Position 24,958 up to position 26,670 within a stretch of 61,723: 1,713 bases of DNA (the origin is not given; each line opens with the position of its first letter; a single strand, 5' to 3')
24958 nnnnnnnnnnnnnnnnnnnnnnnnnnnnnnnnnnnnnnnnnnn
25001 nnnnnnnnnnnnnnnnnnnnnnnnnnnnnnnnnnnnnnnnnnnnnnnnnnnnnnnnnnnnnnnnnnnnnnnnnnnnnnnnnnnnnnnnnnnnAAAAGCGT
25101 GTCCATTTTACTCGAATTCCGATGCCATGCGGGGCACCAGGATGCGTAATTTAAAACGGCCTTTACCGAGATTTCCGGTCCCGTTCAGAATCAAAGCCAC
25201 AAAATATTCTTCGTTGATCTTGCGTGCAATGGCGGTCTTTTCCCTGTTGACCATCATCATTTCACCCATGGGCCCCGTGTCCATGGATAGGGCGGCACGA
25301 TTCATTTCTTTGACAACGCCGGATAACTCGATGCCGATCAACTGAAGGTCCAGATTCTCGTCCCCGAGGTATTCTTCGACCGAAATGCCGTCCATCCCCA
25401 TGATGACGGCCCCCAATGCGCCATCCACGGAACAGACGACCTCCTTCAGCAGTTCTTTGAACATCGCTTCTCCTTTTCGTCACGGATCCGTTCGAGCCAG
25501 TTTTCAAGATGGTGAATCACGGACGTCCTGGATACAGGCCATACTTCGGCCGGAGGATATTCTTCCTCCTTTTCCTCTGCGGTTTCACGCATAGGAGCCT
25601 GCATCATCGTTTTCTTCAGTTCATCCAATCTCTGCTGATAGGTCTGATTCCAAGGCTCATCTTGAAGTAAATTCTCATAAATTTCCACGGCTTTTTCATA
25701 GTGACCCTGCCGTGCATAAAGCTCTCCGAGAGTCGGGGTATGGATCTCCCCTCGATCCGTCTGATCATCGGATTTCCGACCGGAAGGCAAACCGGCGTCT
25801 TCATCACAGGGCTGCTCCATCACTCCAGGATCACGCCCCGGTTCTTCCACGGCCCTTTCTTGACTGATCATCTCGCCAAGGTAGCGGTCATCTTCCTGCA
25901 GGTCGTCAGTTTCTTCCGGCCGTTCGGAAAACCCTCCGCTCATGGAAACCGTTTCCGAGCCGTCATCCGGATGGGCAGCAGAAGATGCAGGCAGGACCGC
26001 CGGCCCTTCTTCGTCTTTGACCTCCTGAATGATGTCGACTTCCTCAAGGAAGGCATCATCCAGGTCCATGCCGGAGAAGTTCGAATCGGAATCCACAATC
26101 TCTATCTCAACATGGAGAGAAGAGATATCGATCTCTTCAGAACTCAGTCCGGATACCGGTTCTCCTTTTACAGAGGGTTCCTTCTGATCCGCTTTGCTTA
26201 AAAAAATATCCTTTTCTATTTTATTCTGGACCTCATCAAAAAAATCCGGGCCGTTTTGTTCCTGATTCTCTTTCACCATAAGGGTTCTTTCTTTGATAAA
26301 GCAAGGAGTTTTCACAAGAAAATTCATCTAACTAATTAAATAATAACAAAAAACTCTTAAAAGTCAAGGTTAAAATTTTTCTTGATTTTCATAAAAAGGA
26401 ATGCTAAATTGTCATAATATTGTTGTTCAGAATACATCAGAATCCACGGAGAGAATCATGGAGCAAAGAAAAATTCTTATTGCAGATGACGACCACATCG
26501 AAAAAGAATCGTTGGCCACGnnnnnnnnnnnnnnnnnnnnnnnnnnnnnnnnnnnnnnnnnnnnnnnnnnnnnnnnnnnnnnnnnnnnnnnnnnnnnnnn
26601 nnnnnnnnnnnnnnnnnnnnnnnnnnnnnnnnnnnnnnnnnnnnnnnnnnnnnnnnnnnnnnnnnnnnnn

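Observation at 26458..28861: Two tandem sigma-54-activator-like AAA+ regulators that both lack the GAFTGA loop; the second also has a degenerate Walker B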

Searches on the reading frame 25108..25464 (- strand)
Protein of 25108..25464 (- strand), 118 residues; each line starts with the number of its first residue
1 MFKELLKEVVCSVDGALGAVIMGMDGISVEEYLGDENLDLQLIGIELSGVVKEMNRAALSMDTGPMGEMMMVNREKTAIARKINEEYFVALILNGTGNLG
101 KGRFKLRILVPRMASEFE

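Call 3: search_protein_families(library=pfam, proteins=[window:25108-25464:-], max_evalue=0.01)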
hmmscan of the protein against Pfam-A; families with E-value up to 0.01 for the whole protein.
window:25108-25464:- (118 aa): 0 families

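Call 45: search_protein_families(library=pfam, proteins=[window:25108-25464:-], max_evalue=10)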
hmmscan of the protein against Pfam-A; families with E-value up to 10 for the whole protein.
window:25108-25464:- (118 aa): 0 families

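Call 62: search_solved_structures(query=window:25108-25464:-, max_evalue=10)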
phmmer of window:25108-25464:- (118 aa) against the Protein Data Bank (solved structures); distinct sequences matched with E-value up to 10: 1.
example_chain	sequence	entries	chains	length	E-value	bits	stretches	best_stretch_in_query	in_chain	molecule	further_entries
7ct3_A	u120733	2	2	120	3.5e-20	75.4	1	2-116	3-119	Mutual gliding motility protein C (MglC) | Mutual gliding motility protein C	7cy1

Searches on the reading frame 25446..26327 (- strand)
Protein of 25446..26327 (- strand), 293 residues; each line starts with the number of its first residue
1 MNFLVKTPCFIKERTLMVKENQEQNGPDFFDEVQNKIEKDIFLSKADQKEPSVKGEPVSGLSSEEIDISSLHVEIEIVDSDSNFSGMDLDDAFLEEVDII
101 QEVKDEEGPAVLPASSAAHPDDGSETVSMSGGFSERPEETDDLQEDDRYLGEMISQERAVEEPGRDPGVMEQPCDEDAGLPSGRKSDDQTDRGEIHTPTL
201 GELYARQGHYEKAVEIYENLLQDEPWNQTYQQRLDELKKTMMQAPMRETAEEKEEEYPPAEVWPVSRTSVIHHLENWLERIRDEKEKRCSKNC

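Call 3: search_protein_families(library=pfam, proteins=[window:25446-26327:-], max_evalue=0.01)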
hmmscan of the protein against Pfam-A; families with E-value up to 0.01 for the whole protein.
window:25446-26327:- (293 aa): 4 families
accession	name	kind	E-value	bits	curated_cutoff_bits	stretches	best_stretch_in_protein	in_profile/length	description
PF13428.12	TPR_14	-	0.00016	22.4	23.5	1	200-234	7-41/44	Tetratricopeptide repeat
PF13176.12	TPR_7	-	0.00046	20.5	27.9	1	200-221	5-26/36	Tetratricopeptide repeat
PF07719.23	TPR_2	-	0.00062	20.2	27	1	200-225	7-32/34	Tetratricopeptide repeat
PF12569.14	NatA_aux_su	-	0.0057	16.1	33.3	1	190-258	35-104/515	N-terminal acetyltransferase A, auxiliary subunit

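Call 45: search_protein_families(library=pfam, proteins=[window:25446-26279:-], max_evalue=10)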
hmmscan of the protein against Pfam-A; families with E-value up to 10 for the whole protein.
window:25446-26279:- (277 aa): 11 families
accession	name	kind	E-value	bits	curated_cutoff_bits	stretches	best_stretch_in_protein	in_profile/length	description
PF13428.12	TPR_14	-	0.00015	22.6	23.5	1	184-218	7-41/44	Tetratricopeptide repeat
PF07719.23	TPR_2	-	0.00057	20.3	27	1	184-209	7-32/34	Tetratricopeptide repeat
PF13176.12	TPR_7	-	0.00064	20.1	27.9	1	184-205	5-26/36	Tetratricopeptide repeat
PF12569.14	NatA_aux_su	-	0.0053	16.2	33.3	1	174-243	35-105/515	N-terminal acetyltransferase A, auxiliary subunit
PF13174.12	TPR_6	-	0.017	16.2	26.3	1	184-209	6-31/33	Tetratricopeptide repeat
PF13181.12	TPR_8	-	0.021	15.4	25.7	1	184-205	7-28/34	Tetratricopeptide repeat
PF13424.12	TPR_12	-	0.07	13.8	30.1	1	184-202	51-69/77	Tetratricopeptide repeat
PF00515.34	TPR_1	-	0.07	13.4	27.8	1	184-203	7-26/34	Tetratricopeptide repeat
PF12883.13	DUF3828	-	0.071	13.8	26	1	51-88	47-83/125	Protein of unknown function (DUF3828)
PF14559.12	TPR_19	-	0.072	13.9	25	1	190-212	3-25/68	Tetratricopeptide repeat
PF14853.12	Fis1_TPR_C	-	0.23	12.1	25.3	1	188-215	11-38/53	Fis1 C-terminal tetratricopeptide repeat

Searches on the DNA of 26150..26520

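Call 64: search_rna_families(source=window, start=26150, end=26520, threshold=evalue, max_evalue=1)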
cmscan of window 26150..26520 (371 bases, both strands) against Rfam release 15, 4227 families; matches with E-value up to 1: 2.
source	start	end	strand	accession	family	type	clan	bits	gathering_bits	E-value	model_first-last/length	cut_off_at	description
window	26372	26475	-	RF03692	MIR827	Gene; miRNA;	CL00143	21.2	65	0.15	1-125/125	no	MIR827 microRNA precursor family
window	26232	26491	+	RF04150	MIR2655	Gene; miRNA;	-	20.1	122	0.57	1-267/267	no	MIR2655 microRNA precursor family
